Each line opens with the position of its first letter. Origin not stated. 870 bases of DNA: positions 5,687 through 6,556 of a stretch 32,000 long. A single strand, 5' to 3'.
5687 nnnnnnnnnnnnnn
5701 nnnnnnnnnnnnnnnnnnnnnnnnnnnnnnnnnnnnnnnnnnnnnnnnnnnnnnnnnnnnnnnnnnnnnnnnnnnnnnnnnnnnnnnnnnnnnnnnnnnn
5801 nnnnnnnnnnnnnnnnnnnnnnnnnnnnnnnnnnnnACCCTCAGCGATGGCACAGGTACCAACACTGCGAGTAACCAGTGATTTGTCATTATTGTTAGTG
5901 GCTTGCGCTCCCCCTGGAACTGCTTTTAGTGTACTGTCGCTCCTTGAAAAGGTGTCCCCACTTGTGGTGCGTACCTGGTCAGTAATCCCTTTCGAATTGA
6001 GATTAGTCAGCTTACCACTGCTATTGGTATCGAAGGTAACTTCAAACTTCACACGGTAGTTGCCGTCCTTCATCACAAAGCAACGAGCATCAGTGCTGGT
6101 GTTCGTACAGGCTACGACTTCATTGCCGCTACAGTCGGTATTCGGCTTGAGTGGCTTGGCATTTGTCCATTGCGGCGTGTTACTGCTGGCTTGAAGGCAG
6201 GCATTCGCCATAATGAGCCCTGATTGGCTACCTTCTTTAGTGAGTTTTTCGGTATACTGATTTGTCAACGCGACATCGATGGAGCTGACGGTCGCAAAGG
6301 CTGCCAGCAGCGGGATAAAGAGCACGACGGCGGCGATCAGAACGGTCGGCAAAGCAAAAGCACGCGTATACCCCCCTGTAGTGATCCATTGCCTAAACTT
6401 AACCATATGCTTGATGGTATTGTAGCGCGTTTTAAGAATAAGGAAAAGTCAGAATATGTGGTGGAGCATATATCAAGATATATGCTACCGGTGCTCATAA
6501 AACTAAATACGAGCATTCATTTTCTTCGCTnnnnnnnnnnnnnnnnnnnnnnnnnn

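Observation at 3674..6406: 910-aa protein with 13 RCC1 repeats and a pilin/PilX-like N-terminus: candidate pilus-displayed adhesin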

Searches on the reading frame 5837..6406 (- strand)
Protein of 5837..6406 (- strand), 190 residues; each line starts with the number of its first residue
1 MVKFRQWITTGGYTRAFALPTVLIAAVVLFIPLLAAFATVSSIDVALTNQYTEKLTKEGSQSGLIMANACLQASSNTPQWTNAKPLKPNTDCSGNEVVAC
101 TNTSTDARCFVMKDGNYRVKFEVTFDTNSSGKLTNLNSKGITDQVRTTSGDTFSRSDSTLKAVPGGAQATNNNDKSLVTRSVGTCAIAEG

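Call 8: find_homologous_proteins(query=window:5837-6406:-, max_evalue=0.001)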
Query window:5837-6406:- (190 aa): 18 proteins with E <= 0.001 among 307 candidates.
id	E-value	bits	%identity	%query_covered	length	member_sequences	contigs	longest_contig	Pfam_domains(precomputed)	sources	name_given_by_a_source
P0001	2.7e-46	176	49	94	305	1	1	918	-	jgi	-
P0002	9.8e-41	158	51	78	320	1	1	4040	-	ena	-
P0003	3.4e-40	156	100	42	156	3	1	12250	PF00415.25,PF13540.13,PF25390.2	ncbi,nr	ncbi:TPA: hypothetical protein DHU97_03725, partial [Candidatus Saccharibacteria bacterium]|nr:hypot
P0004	2.0e-37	147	50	79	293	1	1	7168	-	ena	-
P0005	2.4e-24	104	43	59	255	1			-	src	-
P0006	7.9e-22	96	43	69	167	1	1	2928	-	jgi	jgi:Tfp pilus assembly protein PilX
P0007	1.2e-19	89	49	47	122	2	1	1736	-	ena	-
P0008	2.9e-17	81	48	45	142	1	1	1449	-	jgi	jgi:hypothetical protein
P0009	1.1e-16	79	51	43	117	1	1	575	-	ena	-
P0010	2.5e-16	78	36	73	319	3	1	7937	PF07484.18,PF21939.2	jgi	jgi:microcystin-dependent protein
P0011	3.5e-16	78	37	71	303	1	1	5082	PF07484.18,PF21939.2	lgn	-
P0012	6.7e-16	77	36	73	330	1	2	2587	PF07484.18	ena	-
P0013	1.6e-15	76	36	72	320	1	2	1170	PF07484.18,PF21939.2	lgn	-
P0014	1.9e-15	75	36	72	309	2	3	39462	PF07484.18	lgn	-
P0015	3.2e-15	75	40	73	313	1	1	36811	PF07484.18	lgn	-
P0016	1.1e-14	73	37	72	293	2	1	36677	PF07484.18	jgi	-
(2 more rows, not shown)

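Call 10: find_encoding_contigs(protein=P0014, flank=10000, max_places=3)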
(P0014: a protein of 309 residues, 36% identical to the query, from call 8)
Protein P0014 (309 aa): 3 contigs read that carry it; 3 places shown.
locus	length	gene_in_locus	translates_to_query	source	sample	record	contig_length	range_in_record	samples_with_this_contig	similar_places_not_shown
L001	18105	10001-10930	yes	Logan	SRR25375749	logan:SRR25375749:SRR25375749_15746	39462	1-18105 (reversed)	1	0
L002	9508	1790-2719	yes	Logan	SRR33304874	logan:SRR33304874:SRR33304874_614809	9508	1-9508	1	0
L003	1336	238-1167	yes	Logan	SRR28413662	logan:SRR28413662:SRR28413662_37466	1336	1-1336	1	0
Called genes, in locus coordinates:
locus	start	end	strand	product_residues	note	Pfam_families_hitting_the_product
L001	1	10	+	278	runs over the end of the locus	PF06144:DNA_pol3_delta (weak), PF21694:DNA_pol3_delta_C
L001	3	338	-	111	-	PF01649:Ribosomal_S20p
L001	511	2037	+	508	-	-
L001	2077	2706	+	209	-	PF01509:TruB_N, PF16198:TruB_C_2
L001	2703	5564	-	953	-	-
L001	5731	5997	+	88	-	PF00312:Ribosomal_S15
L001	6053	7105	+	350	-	PF00348:polyprenyl_synt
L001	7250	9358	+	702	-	PF01138:RNase_PH, PF03725:RNase_PH_C, PF01138:RNase_PH, PF00013:KH_1, PF00575:S1, PF23459:S1_RRP5 (faint)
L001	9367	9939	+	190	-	PF03167:UDG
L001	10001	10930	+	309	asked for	PF07484:Collar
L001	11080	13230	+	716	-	PF00753:Lactamase_B, PF12706:Lactamase_B_2, PF22505:RNase_J_b_CASP, PF07521:RMMBL (weak), PF17770:RNase_J_C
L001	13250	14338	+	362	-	PF00535:Glycos_transf_2, PF10111:Glyco_tranf_2_2, PF13506:Glyco_transf_21 (weak), PF13641:Glyco_tranf_2_3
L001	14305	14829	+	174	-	-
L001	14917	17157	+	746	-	PF13491:FtsK_4TM, PF17854:FtsK_alpha, PF01580:FtsK_SpoIIIE, PF12846:AAA_10 (faint), PF09397:FtsK_gamma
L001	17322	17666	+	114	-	PF01250:Ribosomal_S6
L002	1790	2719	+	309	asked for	PF07484:Collar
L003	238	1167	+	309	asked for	PF07484:Collar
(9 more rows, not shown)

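Call 11: find_encoding_contigs(protein=P0015, flank=10000, max_places=3)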
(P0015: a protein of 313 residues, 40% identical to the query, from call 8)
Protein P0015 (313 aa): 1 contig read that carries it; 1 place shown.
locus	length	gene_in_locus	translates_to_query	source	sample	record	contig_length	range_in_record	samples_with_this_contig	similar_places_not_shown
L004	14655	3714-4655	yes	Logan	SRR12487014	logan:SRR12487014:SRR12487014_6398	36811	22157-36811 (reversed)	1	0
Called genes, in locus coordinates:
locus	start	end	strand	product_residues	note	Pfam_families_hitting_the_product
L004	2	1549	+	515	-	?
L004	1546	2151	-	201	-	PF00406:ADK, PF13207:AAA_17 (weak)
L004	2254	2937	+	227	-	PF01628:HrcA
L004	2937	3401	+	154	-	PF01025:GrpE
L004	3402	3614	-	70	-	PF13560:HTH_31, PF12844:HTH_19, PF01381:HTH_3, PF13443:HTH_26 (weak)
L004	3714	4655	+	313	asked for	PF07484:Collar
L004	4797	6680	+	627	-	PF00012:HSP70, PF06723:MreB_Mbl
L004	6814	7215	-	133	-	-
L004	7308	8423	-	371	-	-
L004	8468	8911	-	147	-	PF03479:PCC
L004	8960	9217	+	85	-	-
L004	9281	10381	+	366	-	PF00226:DnaJ, PF01556:DnaJ_C, PF00684:DnaJ_CXXCXGXG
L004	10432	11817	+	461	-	-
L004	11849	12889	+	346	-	PF08443:RimK (faint), PF14397:ATPgrasp_ST (faint), PF02955:GSH-S_ATP (weak)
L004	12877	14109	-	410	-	PF13535:ATP-grasp_4, PF18603:LAL_C2 (faint)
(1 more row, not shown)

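Call 12: find_encoding_contigs(protein=P0016, flank=10000, max_places=3)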
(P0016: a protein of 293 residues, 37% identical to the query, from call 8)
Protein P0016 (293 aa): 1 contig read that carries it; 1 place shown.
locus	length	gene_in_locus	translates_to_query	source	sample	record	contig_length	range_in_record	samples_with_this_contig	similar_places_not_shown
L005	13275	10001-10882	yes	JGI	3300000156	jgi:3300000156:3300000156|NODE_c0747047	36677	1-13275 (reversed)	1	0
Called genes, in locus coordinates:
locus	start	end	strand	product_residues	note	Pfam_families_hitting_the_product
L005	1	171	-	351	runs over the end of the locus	PF00140:Sigma70_r1_2, PF04542:Sigma70_r2, PF04539:Sigma70_r3, PF04545:Sigma70_r4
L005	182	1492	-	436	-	-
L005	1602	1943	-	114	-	-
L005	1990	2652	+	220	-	-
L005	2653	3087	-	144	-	-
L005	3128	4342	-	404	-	PF09587:PGA_cap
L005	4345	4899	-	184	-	PF00929:RNase_T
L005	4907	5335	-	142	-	-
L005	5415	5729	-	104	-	-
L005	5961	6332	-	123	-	-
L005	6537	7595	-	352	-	-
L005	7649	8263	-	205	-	-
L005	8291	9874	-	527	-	PF06418:CTP_synth_N, PF00117:GATase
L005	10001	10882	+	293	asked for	PF07484:Collar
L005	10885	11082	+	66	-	-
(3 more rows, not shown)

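Call 18: search_solved_structures(query=A1, max_evalue=10, show_alignments=3)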
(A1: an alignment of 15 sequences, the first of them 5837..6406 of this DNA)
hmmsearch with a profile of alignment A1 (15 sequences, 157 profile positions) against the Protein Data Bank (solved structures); distinct sequences matched with E-value up to 10: 0.

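Call 21: predict_structure(alignment_id=A1)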
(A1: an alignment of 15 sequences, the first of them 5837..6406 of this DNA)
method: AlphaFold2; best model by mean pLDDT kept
length: 190 residues; sequences in the alignment: 15
mean_pLDDT: 76.6   pTM: 0.60
mean pLDDT of the five models: 76.6, 75.7, 75.4, 73.4, 72.8
residues with pLDDT >= 90: 51; 70-90: 89; 50-70: 24; < 50: 26
segments of 3 or more residues with pLDDT < 50: 1-3, 5-8, 10-13, 174-186
pLDDT, mean of each block of 10 residues (from residue 1): 45 52 78 74 77 89 92 91 93 91 82 89 91 89 84 85 65 45 43
secondary structure, 60 per line:
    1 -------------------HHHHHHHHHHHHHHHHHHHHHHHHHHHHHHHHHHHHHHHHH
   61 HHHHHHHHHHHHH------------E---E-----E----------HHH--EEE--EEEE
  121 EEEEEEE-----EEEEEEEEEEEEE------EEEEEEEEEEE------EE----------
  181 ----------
elements in order: H20-73 E112-114 E117-127 E133-145 E152-162

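Call 24: search_protein_representatives(alignment_id=A1)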
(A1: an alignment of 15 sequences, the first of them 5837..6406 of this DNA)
Query: 15 sequences, 157 profile positions. Proteins with E-value up to 0.001 (for the whole library): 830; up to 1e-10: 735; up to 1e-30: 356. The best 150 are listed.
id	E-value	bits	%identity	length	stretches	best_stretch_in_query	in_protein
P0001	1.7e-57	209.9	-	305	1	6-156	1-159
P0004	2.6e-57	209.3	-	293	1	6-152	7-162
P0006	2.8e-55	202.7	-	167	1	3-156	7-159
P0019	1.1e-54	200.8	-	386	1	10-153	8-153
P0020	3.6e-53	195.9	-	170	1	4-154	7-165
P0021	1.7e-52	193.7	-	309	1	7-152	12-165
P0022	3.9e-50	186.0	-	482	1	6-152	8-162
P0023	3.9e-50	186.0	-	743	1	8-151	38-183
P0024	4.6e-50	185.7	-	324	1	7-154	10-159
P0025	8.5e-50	184.9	-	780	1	7-152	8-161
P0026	2.3e-49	183.5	-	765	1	8-153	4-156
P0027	6.1e-49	182.1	-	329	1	9-156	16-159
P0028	9.1e-49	181.5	-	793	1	9-153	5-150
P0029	1.8e-48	180.6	-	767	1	7-152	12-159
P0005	3.1e-48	179.8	-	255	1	2-157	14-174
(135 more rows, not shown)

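Call 25: fold_search(model_id=the predicted structure, library=pdb)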
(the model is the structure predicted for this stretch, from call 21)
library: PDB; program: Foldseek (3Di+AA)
matches with E <= 10: 440; with E <= 0.001: 0
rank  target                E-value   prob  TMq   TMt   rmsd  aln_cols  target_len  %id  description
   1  2qux_Q                3.1e-01  0.18  0.18  0.26   7.6        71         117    7  PP7 coat protein dimer in complex with RNA hairpin (released 2007-12-18)
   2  4u8u_N                3.7e-01  0.06  0.15  0.13  19.1       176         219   14  The Crystallographic structure of the giant hemoglobin from Glossoscolex paulistus at 3.2 A resolution. (released 2015-06-10)
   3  2qux_M                5.7e-01  0.13  0.17  0.25   8.3        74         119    9  PP7 coat protein dimer in complex with RNA hairpin (released 2007-12-18)
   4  2qux_A                5.7e-01  0.13  0.18  0.24   8.2        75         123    9  PP7 coat protein dimer in complex with RNA hairpin (released 2007-12-18)
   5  2qux_K                6.1e-01  0.14  0.18  0.26   8.2        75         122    9  PP7 coat protein dimer in complex with RNA hairpin (released 2007-12-18)
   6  9har_AA               6.9e-01  0.06  0.12  0.16   9.7        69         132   14  pT=3 virus-like particle of ssRNA phage ESE017 coat protein (released 2024-11-13)
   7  6yf7_AA               7.3e-01  0.14  0.18  0.26   5.0        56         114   18  Virus-like particle of bacteriophage AC (released 2020-09-02)
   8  9has_AA               7.8e-01  0.57  0.22  0.35   3.0        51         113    8  pT=3 virus-like particle of ssRNA phage ESO003 coat protein (released 2024-11-13)
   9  3iu1_B                8.3e-01  0.16  0.17  0.09   7.9        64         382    8  Crystal Structure of human type-I N-myristoyltransferase with bound myristoyl-CoA (released 2009-09-15)
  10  6sk2_B                8.8e-01  0.16  0.17  0.09   7.7        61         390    8  HsNMT1 in complex with both MyrCoA and Acetylated-GKSFSKPR peptide reveals N-terminal Lysine Myristoylation (released 2020-03-18)
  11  2qux_D                8.8e-01  0.13  0.18  0.25   4.4        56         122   14  PP7 coat protein dimer in complex with RNA hairpin (released 2007-12-18)
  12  2qud_B                8.8e-01  0.11  0.17  0.25   7.9        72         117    7  PP7 Coat Protein Dimer (released 2007-12-18)
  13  6yfs_AA               9.9e-01  0.08  0.14  0.20   7.8        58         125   12  Virus-like particle of bacteriophage PQ-465 (released 2020-09-02)
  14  4uv2_P                1.1e+00  0.16  0.18  0.17   4.3        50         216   12  Structure of the curli transport lipoprotein CsgG in a non-lipidated, pre-pore conformation (released 2014-09-24)
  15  7owq_B                1.1e+00  0.06  0.12  0.07   7.6        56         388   12  HsNMT1 in complex with both MyrCoA and peptide N-Methylated-GNCFSKPR (released 2022-12-21)
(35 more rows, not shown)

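Call 29: search_protein_families(library=pfam, alignment_id=A2, max_evalue=0.01)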
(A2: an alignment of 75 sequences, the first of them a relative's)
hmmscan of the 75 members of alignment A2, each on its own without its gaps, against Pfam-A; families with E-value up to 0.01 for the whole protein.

A. member 1, P0019 (386 aa): 2 families
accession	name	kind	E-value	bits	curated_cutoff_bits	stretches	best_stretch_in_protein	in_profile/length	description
PF07484.17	Collar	-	2e-17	63.3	24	1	173-222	8-56/57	Phage Tail Collar Domain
PF21939.1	Gp10_C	-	0.00011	23.6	27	1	219-380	34-133/139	Baseplate structural protein Gp10, C-terminal domain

B. families by the number of members that match (of 75 scanned): 39 families (the first 25 are shown)
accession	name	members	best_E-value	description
PF21722.4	Gly_rich_2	32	2.2e-49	Glycine-rich domain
PF25390.1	WD40_RLD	13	6.6e-86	RCC1-like domain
PF13540.12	RCC1_2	12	2e-69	Regulator of chromosome condensation (RCC1) repeat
PF00415.24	RCC1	12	2.2e-66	Regulator of chromosome condensation (RCC1) repeat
PF07484.17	Collar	8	1.2e-58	Phage Tail Collar Domain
PF13385.13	Laminin_G_3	8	2.3e-38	Concanavalin A-like lectin/glucanases superfamily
PF21939.1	Gp10_C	7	1.8e-27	Baseplate structural protein Gp10, C-terminal domain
PF25384.1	Alsin_RLD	5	6e-16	Alsin RCC1-like domain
PF07953.20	Toxin_R_bind_N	4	1e-05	Clostridium neurotoxin, N-terminal receptor binding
PF07691.17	PA14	4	9.5e-05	PA14 domain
PF00147.23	Fibrinogen_C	3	6.9e-18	Fibrinogen beta and gamma chains, C-terminal globular domain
PF00041.27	fn3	3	1.2e-10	Fibronectin type III domain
PF00652.28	Ricin_B_lectin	2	2.4e-31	Ricin-type beta-trefoil lectin domain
PF14200.12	RicinB_lectin_2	2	3.8e-16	Ricin-type beta-trefoil lectin domain-like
PF16656.11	Pur_ac_phosph_N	2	1.7e-06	Purple acid Phosphatase, N-terminal domain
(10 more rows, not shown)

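Call 30: find_related_loci(query=A1, collection=genome_contigs, flank=10000)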
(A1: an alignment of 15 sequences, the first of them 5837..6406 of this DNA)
Query A1 (190 aa) in genome_contigs; peptide patterns used: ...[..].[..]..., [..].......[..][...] (x = any residue, [..] = any of these).
109 stretches matched a pattern; 84 encode a relative of the query (tblastn E <= 1e-3); the best 80 are kept; 80 distinct loci.
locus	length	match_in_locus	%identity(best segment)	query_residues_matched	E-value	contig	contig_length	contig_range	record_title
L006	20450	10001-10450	50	13-162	1e-46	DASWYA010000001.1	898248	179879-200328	MAG TPA_asm: Candidatus Saccharimonadales bacterium isolate SMAG_U3699 k141_583944, whole genome shotgun sequence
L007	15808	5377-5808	49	14-157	2e-45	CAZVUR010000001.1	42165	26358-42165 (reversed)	MAG TPA_asm: uncultured Candidatus Saccharibacteria bacterium isolate SRP133034_co1_59 genome assembly, contig: NODE_728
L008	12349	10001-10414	41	17-153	6e-32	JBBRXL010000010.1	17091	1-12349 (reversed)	MAG: Candidatus Saccharimonadales bacterium isolate La4_metabat2.197 La4_metabat2.197_K_627913_L_17091_cov_14.1342, whol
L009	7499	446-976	37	13-189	4e-31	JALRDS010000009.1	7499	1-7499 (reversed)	MAG: Candidatus Saccharimonadia bacterium isolate JM.5 JM_350375, whole genome shotgun sequence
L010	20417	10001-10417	41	13-148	1e-30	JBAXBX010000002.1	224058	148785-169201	MAG: Candidatus Saccharibacteria bacterium isolate ELA178 MAG178_2, whole genome shotgun sequence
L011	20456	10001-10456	39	14-161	3e-30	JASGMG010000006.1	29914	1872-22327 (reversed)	MAG: Patescibacteria group bacterium isolate DJKA123_ANT-F21_bin.43 scaffold_429, whole genome shotgun sequence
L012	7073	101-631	35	13-189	7e-30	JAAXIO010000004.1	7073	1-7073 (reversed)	MAG: Candidatus Saccharibacteria bacterium isolate SW22112_bin_18 NODE_6301_length_7073_cov_13.467797, whole genome shot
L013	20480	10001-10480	37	8-164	7e-30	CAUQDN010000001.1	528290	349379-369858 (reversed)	MAG TPA_asm: uncultured Candidatus Saccharibacteria bacterium isolate ERR9968982_bin.11_MetaWRAP_v1.3_MAG genome assembl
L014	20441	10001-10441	42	13-163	6e-30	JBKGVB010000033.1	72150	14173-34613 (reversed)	MAG: Candidatus Saccharimonadales bacterium isolate SHSU_advanced.final.171 k67_15858316, whole genome shotgun sequence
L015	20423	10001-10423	42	16-153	2e-29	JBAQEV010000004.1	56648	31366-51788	MAG: Candidatus Saccharimonadales bacterium isolate MFD12003_ilm_asm_bin72 k127_85985, whole genome shotgun sequence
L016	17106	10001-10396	43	15-151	4e-29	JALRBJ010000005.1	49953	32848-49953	MAG: Candidatus Saccharimonadia bacterium isolate HM.28 NODE_5_length_49953_cov_4.823723, whole genome shotgun sequence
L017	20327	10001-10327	46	17-123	6e-27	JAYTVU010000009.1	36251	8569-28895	MAG: bacterium isolate GFS_5742 GFS_5742_8, whole genome shotgun sequence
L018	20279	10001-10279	47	1-97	2e-26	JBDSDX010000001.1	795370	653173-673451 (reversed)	MAG: Candidatus Saccharimonadales bacterium isolate cluster1_bin.191 k127_10848304, whole genome shotgun sequence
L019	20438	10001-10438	38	15-164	5e-26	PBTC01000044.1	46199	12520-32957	MAG: Candidatus Saccharibacteria bacterium isolate NP70 MHASMcontig_176434, whole genome shotgun sequence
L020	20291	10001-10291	45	1-101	8e-26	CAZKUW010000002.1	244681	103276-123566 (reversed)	MAG TPA_asm: uncultured Candidatus Saccharibacteria bacterium isolate SRP292972_co3_77 genome assembly, contig: NODE_71_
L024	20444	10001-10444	37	13-165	2e-24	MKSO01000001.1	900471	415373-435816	MAG: Candidatus Saccharibacteria bacterium 47-87 scnpilot_cont_500_p_scaffold_55, whole genome shotgun sequence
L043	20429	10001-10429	35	2-150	2e-22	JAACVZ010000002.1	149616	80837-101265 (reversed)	MAG: Candidatus Saccharibacteria bacterium isolate CG_2015-01t_48_29 CG_2015-01t_curated_scaffold_18, whole genome shotg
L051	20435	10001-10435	37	2-150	7e-22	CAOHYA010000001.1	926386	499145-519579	MAG: uncultured Candidatus Saccharibacteria bacterium isolate REFINED_METABAT215_TOP10_CONTIGS_1500_ASSEMBLY_K77_MERGED_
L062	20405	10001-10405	31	14-153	3e-20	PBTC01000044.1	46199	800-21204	MAG: Candidatus Saccharibacteria bacterium isolate NP70 MHASMcontig_176434, whole genome shotgun sequence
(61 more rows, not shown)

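Call 43: find_homologous_proteins(query=A3, max_evalue=0.001)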
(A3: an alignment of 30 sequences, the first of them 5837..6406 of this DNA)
Query A3 (30 sequences) (190 aa, profile of the alignment): 53 proteins with E <= 0.001 among 8000 candidates.
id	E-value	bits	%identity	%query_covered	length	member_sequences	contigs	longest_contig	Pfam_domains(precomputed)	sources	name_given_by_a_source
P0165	7.9e-54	200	39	72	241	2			-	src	-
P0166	5.3e-53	197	47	87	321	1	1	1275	PF00415.25,PF25390.2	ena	-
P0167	1.4e-50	189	36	72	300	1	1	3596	PF07484.18,PF21939.2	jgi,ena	-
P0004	1.7e-50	189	50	79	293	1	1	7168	-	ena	-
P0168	1.8e-50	189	37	72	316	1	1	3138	PF07484.18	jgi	-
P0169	2.2e-50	189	30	82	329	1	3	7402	PF07484.18,PF21939.2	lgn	-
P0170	5.3e-50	187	37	72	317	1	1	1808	PF07484.18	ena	-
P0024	2.3e-49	185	36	72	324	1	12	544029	PF07484.18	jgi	jgi:microcystin-dependent protein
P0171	4.0e-49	184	33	71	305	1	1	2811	PF07484.18,PF21939.2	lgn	-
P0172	4.4e-49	184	36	73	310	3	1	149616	PF07484.18,PF21939.2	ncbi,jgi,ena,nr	ncbi:hypothetical protein GW930_02155 [Candidatus Saccharibacteria bacterium]|nr:hypothetical protei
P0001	1.7e-48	182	49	94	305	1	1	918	-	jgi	-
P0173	6.5e-48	180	36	77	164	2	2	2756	-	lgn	-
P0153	7.9e-48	180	27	69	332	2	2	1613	PF07484.18,PF21939.2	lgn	-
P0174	1.4e-47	179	36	79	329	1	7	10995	PF07484.18,PF21939.2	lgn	-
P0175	6.8e-47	177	32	71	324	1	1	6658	PF07484.18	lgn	-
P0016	3.9e-46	175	37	72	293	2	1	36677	PF07484.18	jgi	-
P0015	1.7e-44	169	40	73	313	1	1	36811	PF07484.18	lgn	-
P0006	1.5e-40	157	43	69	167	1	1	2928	-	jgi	jgi:Tfp pilus assembly protein PilX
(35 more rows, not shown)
